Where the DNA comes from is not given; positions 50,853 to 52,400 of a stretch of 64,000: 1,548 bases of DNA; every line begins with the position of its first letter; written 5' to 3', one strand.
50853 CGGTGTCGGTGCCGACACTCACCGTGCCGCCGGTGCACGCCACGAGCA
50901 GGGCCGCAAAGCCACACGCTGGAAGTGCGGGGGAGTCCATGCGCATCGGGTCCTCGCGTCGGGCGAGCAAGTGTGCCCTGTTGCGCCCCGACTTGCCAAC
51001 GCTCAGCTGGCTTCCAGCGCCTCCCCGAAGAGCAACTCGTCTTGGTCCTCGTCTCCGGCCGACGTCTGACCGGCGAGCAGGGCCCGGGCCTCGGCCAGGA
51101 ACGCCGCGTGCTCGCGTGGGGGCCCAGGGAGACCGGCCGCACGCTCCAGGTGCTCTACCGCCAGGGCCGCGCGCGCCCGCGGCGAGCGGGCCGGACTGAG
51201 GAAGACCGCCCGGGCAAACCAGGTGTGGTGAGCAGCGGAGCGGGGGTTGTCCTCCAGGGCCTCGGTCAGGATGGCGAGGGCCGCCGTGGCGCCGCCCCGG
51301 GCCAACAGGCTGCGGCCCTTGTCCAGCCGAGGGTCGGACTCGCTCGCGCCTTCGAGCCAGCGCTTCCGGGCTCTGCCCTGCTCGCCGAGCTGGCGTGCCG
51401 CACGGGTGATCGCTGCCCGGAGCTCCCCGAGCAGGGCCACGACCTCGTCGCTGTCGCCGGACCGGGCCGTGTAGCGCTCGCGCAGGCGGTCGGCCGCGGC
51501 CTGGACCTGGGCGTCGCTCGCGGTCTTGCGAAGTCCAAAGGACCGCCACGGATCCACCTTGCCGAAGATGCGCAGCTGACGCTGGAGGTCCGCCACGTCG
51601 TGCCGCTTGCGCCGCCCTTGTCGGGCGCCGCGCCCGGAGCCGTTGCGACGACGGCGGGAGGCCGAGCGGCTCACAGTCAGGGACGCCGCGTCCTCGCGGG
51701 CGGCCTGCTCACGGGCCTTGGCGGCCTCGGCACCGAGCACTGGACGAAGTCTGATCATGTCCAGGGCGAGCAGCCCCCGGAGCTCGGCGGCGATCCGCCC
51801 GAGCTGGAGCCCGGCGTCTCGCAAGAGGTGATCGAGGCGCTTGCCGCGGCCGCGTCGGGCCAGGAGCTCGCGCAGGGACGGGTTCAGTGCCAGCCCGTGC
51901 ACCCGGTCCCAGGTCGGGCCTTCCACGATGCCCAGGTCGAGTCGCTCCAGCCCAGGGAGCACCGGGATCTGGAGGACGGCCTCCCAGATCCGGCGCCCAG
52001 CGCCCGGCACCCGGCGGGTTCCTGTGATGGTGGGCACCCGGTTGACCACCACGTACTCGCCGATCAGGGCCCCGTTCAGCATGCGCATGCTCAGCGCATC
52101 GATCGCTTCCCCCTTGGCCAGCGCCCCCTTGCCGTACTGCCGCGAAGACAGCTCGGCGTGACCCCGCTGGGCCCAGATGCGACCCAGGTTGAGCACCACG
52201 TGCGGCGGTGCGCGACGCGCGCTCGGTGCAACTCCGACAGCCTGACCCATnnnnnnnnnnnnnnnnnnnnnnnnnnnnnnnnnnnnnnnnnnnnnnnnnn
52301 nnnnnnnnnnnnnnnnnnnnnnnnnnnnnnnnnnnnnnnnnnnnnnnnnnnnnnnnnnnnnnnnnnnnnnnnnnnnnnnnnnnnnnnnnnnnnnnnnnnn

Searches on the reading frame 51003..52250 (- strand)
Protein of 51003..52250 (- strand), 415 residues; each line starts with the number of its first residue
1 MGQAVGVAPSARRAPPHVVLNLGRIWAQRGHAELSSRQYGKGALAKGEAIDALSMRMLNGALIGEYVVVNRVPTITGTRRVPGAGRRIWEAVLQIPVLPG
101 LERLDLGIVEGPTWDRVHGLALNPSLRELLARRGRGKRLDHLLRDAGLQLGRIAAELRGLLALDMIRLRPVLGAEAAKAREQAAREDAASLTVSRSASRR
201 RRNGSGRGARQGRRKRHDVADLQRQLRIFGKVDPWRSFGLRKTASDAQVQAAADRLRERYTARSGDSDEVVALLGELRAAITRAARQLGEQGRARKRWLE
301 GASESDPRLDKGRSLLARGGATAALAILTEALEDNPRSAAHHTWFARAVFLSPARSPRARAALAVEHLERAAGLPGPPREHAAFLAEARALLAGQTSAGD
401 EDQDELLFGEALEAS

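Call 10: search_protein_families(library=pfam, proteins=[window:51003-52250:-], max_evalue=0.01)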
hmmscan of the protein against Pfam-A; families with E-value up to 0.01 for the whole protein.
window:51003-52250:- (415 aa): 1 family
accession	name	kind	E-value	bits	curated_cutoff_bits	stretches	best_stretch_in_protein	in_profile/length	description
PF13432.12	TPR_16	-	0.0045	17.9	32.7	1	309-350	1-42/65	Tetratricopeptide repeat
